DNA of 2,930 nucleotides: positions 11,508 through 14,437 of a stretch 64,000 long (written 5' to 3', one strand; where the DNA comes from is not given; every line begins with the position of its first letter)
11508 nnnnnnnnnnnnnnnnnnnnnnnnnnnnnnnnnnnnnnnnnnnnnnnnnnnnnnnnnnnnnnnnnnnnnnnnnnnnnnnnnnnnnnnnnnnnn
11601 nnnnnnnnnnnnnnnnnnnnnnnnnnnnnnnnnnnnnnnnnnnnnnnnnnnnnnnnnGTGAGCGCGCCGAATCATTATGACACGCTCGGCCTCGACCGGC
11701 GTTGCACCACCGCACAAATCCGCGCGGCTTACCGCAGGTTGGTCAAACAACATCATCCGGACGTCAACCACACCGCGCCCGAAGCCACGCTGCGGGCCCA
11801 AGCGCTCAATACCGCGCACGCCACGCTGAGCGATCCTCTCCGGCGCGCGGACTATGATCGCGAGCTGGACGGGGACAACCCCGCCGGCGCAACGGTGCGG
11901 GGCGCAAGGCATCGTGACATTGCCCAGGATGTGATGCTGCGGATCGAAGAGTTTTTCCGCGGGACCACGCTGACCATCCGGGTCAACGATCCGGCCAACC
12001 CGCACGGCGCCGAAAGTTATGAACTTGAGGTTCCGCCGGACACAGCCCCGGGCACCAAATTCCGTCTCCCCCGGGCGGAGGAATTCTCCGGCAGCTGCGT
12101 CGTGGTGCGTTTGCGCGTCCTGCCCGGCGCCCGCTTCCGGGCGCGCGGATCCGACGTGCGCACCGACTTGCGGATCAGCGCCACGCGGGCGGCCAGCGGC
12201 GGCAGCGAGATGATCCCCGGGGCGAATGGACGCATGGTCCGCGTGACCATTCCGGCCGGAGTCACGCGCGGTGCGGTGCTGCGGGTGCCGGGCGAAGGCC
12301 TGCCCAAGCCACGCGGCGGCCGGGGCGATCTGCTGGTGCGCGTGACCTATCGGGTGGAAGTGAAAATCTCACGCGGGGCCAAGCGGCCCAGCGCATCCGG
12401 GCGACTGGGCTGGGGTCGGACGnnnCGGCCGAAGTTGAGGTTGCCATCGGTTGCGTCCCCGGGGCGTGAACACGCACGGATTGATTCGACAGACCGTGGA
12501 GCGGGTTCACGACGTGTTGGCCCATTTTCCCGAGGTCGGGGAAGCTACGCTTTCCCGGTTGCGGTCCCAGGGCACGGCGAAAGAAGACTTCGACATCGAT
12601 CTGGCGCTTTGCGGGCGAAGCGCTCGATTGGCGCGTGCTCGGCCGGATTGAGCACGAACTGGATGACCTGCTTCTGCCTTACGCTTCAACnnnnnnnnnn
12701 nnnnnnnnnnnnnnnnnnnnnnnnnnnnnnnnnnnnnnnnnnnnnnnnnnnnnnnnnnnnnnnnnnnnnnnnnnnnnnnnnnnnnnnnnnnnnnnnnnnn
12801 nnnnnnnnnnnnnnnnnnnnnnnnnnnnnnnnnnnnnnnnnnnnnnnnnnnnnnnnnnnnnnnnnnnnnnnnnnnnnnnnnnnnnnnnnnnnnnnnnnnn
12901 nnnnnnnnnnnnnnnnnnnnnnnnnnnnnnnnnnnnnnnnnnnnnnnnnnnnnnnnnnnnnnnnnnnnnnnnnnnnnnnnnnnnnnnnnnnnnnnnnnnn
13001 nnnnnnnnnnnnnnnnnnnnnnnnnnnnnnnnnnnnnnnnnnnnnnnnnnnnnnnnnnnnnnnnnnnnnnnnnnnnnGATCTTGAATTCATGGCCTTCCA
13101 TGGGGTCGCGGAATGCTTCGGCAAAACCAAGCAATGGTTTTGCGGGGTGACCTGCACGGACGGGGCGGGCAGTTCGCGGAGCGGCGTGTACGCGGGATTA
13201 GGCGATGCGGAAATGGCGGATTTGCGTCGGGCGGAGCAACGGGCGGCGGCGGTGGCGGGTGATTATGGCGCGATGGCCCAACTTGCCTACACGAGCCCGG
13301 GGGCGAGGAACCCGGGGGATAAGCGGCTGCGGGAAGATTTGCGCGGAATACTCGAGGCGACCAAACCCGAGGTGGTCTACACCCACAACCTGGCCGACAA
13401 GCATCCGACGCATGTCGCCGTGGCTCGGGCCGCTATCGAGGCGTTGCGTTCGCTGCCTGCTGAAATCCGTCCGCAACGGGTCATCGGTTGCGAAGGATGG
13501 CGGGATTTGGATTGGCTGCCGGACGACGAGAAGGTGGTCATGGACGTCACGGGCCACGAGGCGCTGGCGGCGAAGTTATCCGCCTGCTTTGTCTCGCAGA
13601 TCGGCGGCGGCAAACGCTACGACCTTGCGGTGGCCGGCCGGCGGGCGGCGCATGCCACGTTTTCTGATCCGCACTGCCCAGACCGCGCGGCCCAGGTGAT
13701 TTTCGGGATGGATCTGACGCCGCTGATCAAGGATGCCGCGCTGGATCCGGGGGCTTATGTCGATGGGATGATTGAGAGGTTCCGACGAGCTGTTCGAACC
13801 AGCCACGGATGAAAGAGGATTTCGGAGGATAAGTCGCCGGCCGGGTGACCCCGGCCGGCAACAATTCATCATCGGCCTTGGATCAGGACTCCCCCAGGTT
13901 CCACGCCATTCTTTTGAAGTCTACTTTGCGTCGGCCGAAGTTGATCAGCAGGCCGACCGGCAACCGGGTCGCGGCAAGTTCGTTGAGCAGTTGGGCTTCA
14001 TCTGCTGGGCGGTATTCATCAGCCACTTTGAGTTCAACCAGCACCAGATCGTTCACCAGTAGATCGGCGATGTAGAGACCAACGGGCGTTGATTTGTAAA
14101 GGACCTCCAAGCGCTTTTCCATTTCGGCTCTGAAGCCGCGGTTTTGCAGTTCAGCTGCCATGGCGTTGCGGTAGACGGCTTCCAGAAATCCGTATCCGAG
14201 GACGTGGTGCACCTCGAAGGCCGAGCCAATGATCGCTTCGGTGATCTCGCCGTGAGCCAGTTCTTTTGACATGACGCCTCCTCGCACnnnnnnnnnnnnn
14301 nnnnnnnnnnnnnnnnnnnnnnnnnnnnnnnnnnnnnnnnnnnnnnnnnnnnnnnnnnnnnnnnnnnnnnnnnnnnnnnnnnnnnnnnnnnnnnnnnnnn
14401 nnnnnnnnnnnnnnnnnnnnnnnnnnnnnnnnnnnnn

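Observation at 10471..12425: Cupin-like protein of unknown function translationally coupled to a CbpA-type J-protein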

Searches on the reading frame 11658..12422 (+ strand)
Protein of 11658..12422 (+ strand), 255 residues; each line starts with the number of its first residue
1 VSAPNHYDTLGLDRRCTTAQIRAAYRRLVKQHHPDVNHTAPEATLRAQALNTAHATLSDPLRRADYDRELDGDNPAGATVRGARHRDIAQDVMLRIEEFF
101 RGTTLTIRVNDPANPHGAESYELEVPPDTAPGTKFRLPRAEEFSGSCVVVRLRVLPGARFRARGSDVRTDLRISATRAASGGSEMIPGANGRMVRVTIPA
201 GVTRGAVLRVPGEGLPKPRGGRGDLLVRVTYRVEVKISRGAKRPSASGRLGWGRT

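Call 3: search_protein_families(library=pfam, proteins=[window:11658-12422:+], max_evalue=1)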
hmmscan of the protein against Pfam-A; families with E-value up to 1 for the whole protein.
window:11658-12422:+ (255 aa): 2 families
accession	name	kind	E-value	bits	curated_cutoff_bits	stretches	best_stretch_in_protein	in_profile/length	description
PF01556.23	DnaJ_C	-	2.3e-19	70.4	26.6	1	90-231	3-149/152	DnaJ C terminal domain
PF00226.36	DnaJ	-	1.5e-18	67.1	27.8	1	5-67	1-63/63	DnaJ domain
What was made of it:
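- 11658..12425 (+): Gene J: 255-aa J-domain co-chaperone (J domain plus DnaJ C-terminal domains, no zinc finger, no G/F region). Pfam DnaJ and DnaJ_C (call 3).
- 11670..11858 (+): J domain (residues 5-67) with HPD at 11754-11762. Pfam PF00226, E 1.5e-18 (call 3).
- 11925..12350 (+): DnaJ C-terminal substrate-binding domains (residues 90-231). Pfam PF01556, E 2.3e-19, covering positions 3-149 of 152 (call 3).
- On CbpA (curved DNA-binding protein, class B J-protein): Pfam DnaJ and DnaJ_C only (call 3).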

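Call 4: search_protein_families(library=ncbifam, proteins=[window:11658-12422:+], max_evalue=1)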
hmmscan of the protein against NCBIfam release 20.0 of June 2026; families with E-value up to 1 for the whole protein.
window:11658-12422:+ (255 aa): 19 families
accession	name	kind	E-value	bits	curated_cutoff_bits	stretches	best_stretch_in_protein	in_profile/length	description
TIGR02349.1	DnaJ_bact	equivalog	4.6e-32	111.8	377.2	2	6-100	2-100/354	molecular chaperone DnaJ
NF010892.0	PRK14299.1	equivalog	1.9e-25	89.7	392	2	80-231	123-266/291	chaperone protein DnaJ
NF008035.0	PRK10767.1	subfamily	9.5e-24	84.1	338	2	1-69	1-69/374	molecular chaperone DnaJ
NF010872.0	PRK14279.1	equivalog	6.3e-23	81.5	556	2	147-239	275-366/394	molecular chaperone DnaJ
NF010885.0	PRK14292.1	equivalog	7.2e-23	81.2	585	2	6-108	4-103/371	chaperone protein DnaJ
NF037946.1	terminal_TopJ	equivalog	3.7e-20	72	300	2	6-68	7-68/810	terminal organelle assembly protein TopJ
NF010894.0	PRK14301.1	equivalog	1.2e-19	70.6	548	2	2-69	2-69/373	chaperone protein DnaJ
NF010871.0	PRK14278.1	equivalog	1.3e-19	70.4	502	2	4-82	3-80/378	molecular chaperone DnaJ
NF010874.0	PRK14281.1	equivalog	3.6e-17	62.5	619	2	5-70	4-69/397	chaperone protein DnaJ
NF007618.0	PRK10266.1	equivalog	5.9e-14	52.2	403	2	5-68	5-67/306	curved DNA-binding protein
TIGR03835.1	termin_org_DnaJ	equivalog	8.2e-14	50.9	512.25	2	6-68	4-65/871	terminal organelle assembly protein TopJ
TIGR00714.1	hscB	equivalog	8.1e-09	35.8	46.75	1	19-66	6-56/156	Fe-S protein assembly co-chaperone HscB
NF002935.0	PRK03578.1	equivalog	5.2e-05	23.8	198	1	5-72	7-81/176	Fe-S protein assembly co-chaperone HscB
NF050028.1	CldAdptActJ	equivalog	5.4e-05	23.6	150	1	5-69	3-72/93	cold adaptation protein ActJcold adaptation protein ActJ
NF001420.0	PRK00294.1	equivalog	6.9e-05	23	169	1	1-81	1-89/173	co-chaperone HscB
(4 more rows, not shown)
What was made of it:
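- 11658..12425 (+): All NCBIfam DnaJ, CbpA, HscB and DjlA models score far below their cut-offs (call 4).
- On CbpA (curved DNA-binding protein, class B J-protein): 52.2 bits against a cut-off of 403 (call 4).
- On DnaJ (class A): 111.8 bits against a cut-off of 377 (call 4).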

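Call 24: find_homologous_proteins(query=window:11661-12422:+)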
Query window:11661-12422:+ (254 aa): 3107 proteins with E <= 0.001 among 4978 candidates; the best 120 are listed.
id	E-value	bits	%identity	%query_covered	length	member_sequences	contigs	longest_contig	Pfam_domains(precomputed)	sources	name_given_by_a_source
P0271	6.1e-154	529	94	100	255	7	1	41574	PF00226.37,PF01556.24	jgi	jgi:curved DNA-binding protein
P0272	9.2e-153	525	93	100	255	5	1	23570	PF00226.37,PF01556.24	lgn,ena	-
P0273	1.5e-152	524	93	100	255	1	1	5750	PF00226.37,PF01556.24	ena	-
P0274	2.9e-151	520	92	100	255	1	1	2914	PF00226.37,PF01556.24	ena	-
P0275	3.5e-151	520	93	100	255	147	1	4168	PF00226.37,PF01556.24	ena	-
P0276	4.1e-151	520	93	100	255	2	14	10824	PF00226.37,PF01556.24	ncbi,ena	-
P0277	4.1e-151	520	93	100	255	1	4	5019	PF00226.37,PF01556.24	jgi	jgi:DnaJ-class molecular chaperone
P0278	7.2e-151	519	93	100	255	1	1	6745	PF00226.37,PF01556.24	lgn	-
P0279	3.2e-150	517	92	100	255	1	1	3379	PF00226.37,PF01556.24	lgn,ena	-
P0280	3.2e-150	517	92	100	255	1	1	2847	PF00226.37,PF01556.24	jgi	jgi:DnaJ-class molecular chaperone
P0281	4.6e-150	516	93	100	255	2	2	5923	PF00226.37,PF01556.24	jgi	jgi:DnaJ-class molecular chaperone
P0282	8.3e-150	515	93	100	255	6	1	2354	PF00226.37,PF01556.24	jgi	jgi:curved DNA-binding protein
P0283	1.8e-149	514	91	100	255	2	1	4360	PF00226.37,PF01556.24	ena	-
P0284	5.3e-149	513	91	100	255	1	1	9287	PF00226.37,PF01556.24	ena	-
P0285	7.5e-149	512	91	100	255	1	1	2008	PF00226.37,PF01556.24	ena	-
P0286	9.6e-149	512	91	100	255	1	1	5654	PF00226.37,PF01556.24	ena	-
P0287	2.0e-148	511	91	100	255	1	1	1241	PF00226.37,PF01556.24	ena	-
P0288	2.6e-148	510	91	100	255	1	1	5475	PF00226.37,PF01556.24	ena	-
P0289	3.0e-148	510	91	100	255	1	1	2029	PF00226.37,PF01556.24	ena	-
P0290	4.3e-148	510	91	100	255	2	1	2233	PF00226.37,PF01556.24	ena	-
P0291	4.3e-148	510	91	100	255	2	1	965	PF00226.37,PF01556.24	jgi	-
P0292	9.1e-148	509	92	100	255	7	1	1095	PF00226.37,PF01556.24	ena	-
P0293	1.1e-147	508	92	100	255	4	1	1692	PF00226.37,PF01556.24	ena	-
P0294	1.2e-147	508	91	100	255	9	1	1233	PF00226.37,PF01556.24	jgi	-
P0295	2.1e-147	507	90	100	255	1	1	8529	PF00226.37,PF01556.24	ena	-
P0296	2.2e-147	507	90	100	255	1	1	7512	PF00226.37,PF01556.24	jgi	jgi:DnaJ-class molecular chaperone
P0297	5.3e-147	506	91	100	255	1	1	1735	PF00226.37,PF01556.24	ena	-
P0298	1.2e-146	505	91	100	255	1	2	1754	PF00226.37,PF01556.24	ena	-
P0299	1.2e-146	505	91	100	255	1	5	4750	PF00226.37,PF01556.24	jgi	-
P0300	3.5e-146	503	90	100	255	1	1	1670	PF00226.37,PF01556.24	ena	-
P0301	1.4e-145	501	90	100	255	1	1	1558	PF00226.37,PF01556.24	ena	-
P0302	1.4e-145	501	90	100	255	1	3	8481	PF00226.37,PF01556.24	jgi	-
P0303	1.5e-145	501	91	100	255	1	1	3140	PF00226.37,PF01556.24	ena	-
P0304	7.0e-144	496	90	99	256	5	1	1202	PF00226.37,PF01556.24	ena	-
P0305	1.5e-143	495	89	100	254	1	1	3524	PF00226.37,PF01556.24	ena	-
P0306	2.1e-143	494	90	98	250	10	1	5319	PF00226.37,PF01556.24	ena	-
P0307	2.5e-143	494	89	100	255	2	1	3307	PF00226.37,PF01556.24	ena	-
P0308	4.3e-143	493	92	93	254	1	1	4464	PF00226.37,PF01556.24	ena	-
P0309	1.1e-142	492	92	93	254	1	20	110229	PF00226.37,PF01556.24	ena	-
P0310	1.2e-142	492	91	93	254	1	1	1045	PF00226.37,PF01556.24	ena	-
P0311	3.0e-142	491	92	93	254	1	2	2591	PF00226.37,PF01556.24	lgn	-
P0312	3.1e-142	491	91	98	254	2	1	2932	PF00226.37,PF01556.24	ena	-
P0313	3.9e-142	490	92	93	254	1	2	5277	PF00226.37,PF01556.24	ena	-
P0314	4.2e-142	490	91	98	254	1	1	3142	PF00226.37,PF01556.24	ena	-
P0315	6.0e-142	490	91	93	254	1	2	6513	PF00226.37,PF01556.24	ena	-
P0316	1.3e-141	489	92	93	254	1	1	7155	PF00226.37,PF01556.24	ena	-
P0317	2.1e-141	488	91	93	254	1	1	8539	PF00226.37,PF01556.24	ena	-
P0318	2.3e-141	488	91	93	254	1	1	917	PF00226.37,PF01556.24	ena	-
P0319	2.6e-141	488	91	93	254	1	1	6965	PF00226.37,PF01556.24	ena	-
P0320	3.2e-141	487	91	93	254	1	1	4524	PF00226.37,PF01556.24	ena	-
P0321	4.4e-141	487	91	93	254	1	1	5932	PF00226.37,PF01556.24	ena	-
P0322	4.9e-141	487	89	100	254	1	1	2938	PF00226.37,PF01556.24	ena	-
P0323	5.6e-141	486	87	99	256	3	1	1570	PF00226.37,PF01556.24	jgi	-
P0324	8.3e-141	486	91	93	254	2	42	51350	PF00226.37,PF01556.24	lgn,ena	-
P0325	9.6e-141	486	90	93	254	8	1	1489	PF00226.37,PF01556.24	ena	-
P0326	2.1e-140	485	91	93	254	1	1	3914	PF00226.37,PF01556.24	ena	-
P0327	3.5e-140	484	91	93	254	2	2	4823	PF00226.37,PF01556.24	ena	-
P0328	3.6e-140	484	88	100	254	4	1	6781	PF00226.37,PF01556.24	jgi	-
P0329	5.1e-140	483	91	93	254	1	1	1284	PF00226.37,PF01556.24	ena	-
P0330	6.0e-140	483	90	93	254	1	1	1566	PF00226.37,PF01556.24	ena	-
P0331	8.4e-140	483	89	93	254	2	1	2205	PF00226.37,PF01556.24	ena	-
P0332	1.1e-139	482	90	93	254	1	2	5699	PF00226.37,PF01556.24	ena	-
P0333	3.8e-139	480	89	93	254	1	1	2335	PF00226.37,PF01556.24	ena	-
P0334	2.5e-138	478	88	100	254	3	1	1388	PF00226.37,PF01556.24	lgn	-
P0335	5.9e-138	477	86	100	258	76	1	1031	PF00226.37,PF01556.24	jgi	jgi:curved DNA-binding protein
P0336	2.2e-137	475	85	100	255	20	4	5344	PF00226.37,PF01556.24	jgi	jgi:DnaJ-class molecular chaperone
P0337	4.0e-137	474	85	100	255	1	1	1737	PF00226.37,PF01556.24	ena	-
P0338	1.3e-136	472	85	100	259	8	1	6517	PF00226.37,PF01556.24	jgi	-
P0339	1.8e-136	472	84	100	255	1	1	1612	PF00226.37,PF01556.24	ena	-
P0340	1.8e-136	472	84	100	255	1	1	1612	PF00226.37,PF01556.24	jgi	-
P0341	4.9e-136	470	86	100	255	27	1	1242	PF00226.37,PF01556.24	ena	-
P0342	6.0e-136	470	84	100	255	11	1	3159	PF00226.37,PF01556.24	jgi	jgi:DnaJ-class molecular chaperone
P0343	9.7e-136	469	84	100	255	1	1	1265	PF00226.37,PF01556.24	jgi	jgi:DnaJ-class molecular chaperone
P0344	2.3e-135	468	85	99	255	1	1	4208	PF00226.37,PF01556.24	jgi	-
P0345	5.5e-135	467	85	100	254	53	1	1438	PF00226.37,PF01556.24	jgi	jgi:DnaJ-class molecular chaperone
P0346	1.3e-134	466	85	100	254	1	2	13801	PF00226.37,PF01556.24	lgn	-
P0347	2.2e-134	465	85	100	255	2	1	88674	PF00226.37,PF01556.24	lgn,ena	-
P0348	2.5e-134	465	84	100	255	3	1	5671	PF00226.37,PF01556.24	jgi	jgi:DnaJ-class molecular chaperone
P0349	3.1e-134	464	83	100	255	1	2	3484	PF00226.37,PF01556.24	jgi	jgi:curved DNA-binding protein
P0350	5.7e-134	463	82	100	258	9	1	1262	PF00226.37,PF01556.24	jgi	jgi:DnaJ-class molecular chaperone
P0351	2.3e-133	461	85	100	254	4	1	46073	PF00226.37,PF01556.24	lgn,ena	-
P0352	4.7e-133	460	83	100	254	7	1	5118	PF00226.37,PF01556.24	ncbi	-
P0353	1.3e-132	459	82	100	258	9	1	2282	PF00226.37,PF01556.24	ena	-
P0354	1.5e-132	459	83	100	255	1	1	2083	PF00226.37,PF01556.24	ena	-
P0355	1.6e-132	459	84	99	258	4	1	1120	PF00226.37,PF01556.24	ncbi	-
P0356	2.2e-132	458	82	100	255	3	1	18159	PF00226.37,PF01556.24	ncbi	-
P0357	2.5e-132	458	83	100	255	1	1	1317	PF00226.37,PF01556.24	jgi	-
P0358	2.7e-132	458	83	99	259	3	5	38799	PF00226.37,PF01556.24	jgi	-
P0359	4.4e-132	457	82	100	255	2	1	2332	PF00226.37,PF01556.24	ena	-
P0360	5.3e-132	457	83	100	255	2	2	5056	PF00226.37,PF01556.24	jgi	jgi:DnaJ-class molecular chaperone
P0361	7.0e-132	457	85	100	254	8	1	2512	PF00226.37,PF01556.24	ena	-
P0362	9.6e-132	456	82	100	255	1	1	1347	PF00226.37,PF01556.24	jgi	-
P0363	1.0e-131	456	83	100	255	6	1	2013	PF00226.37,PF01556.24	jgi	jgi:curved DNA-binding protein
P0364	1.1e-131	456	82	100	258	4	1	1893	PF00226.37,PF01556.24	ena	-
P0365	1.4e-131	456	82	100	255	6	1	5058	PF00226.37,PF01556.24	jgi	jgi:curved DNA-binding protein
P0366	3.6e-131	454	81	100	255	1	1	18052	PF00226.37,PF01556.24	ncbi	ncbi:MAG: DnaJ domain-containing protein [Chthoniobacterales bacterium]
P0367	3.7e-131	454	82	100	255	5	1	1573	PF00226.37,PF01556.24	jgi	-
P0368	3.7e-131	454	82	100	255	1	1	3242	PF00226.37,PF01556.24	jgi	jgi:curved DNA-binding protein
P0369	8.6e-131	453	90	89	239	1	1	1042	PF00226.37,PF01556.24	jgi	-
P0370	1.0e-130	453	84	100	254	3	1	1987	PF00226.37,PF01556.24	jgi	-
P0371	1.2e-130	453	82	100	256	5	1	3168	PF00226.37,PF01556.24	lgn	-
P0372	1.4e-130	452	85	97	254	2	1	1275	PF00226.37,PF01556.24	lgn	-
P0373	3.5e-130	451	82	99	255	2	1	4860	PF00226.37,PF01556.24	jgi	jgi:DnaJ-class molecular chaperone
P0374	5.5e-130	450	84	98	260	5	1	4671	PF00226.37,PF01556.24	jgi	-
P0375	1.5e-129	449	83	100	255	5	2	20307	PF00226.37,PF01556.24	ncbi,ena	-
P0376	1.6e-128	446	83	100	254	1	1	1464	PF00226.37,PF01556.24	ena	-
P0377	2.5e-128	445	82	99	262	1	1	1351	PF00226.37,PF01556.24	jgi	jgi:DnaJ-class molecular chaperone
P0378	1.1e-127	443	82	98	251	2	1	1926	PF00226.37,PF01556.24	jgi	jgi:curved DNA-binding protein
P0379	1.5e-127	442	81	100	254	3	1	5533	PF00226.37,PF01556.24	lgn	-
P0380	2.6e-127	442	82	98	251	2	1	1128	PF00226.37,PF01556.24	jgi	jgi:curved DNA-binding protein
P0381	5.2e-125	434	79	100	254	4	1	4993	PF00226.37,PF01556.24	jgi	jgi:curved DNA-binding protein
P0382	1.0e-124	433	80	100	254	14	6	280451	PF00226.37,PF01556.24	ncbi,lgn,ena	-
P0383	2.5e-124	432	81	100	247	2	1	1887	PF00226.37,PF01556.24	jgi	jgi:curved DNA-binding protein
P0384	5.0e-124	431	80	100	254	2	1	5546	PF00226.37,PF01556.24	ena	-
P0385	2.0e-123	429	80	100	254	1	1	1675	PF00226.37,PF01556.24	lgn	-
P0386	4.3e-122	425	81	95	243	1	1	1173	PF00226.37,PF01556.24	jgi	jgi:curved DNA-binding protein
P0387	7.9e-121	420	79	98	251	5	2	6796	PF00226.37,PF01556.24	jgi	jgi:curved DNA-binding protein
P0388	6.7e-119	414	78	98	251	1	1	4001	PF00226.37,PF01556.24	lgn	-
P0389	3.0e-118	412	78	98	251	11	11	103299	PF00226.37,PF01556.24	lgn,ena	-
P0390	3.7e-117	408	89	85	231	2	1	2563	PF01556.24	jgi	jgi:DnaJ-class molecular chaperone with C-terminal Zn finger domain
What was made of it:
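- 11658..12425 (+): 3,107 homologues (call 24).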

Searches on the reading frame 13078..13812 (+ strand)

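Call 28: search_protein_families(library=pfam, proteins=[window:13078-13812:+], max_evalue=0.001)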
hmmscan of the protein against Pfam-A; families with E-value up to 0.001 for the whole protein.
window:13078-13812:+ (244 aa): 1 family
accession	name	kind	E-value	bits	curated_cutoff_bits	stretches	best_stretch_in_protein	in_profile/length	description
PF02585.22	PIG-L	-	2.5e-12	47.9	28.2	1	5-122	12-128/129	GlcNAc-PI de-N-acetylase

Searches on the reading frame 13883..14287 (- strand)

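Call 28: search_protein_families(library=pfam, proteins=[window:13883-14287:-], max_evalue=0.001)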
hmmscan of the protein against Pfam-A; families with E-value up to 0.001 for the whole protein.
window:13883-14287:- (134 aa): 1 family
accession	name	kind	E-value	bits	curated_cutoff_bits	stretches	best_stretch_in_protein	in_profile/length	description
PF13366.12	PDDEXK_3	-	5.8e-35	120.6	22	1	14-126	2-116/117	PD-(D/E)XK nuclease superfamily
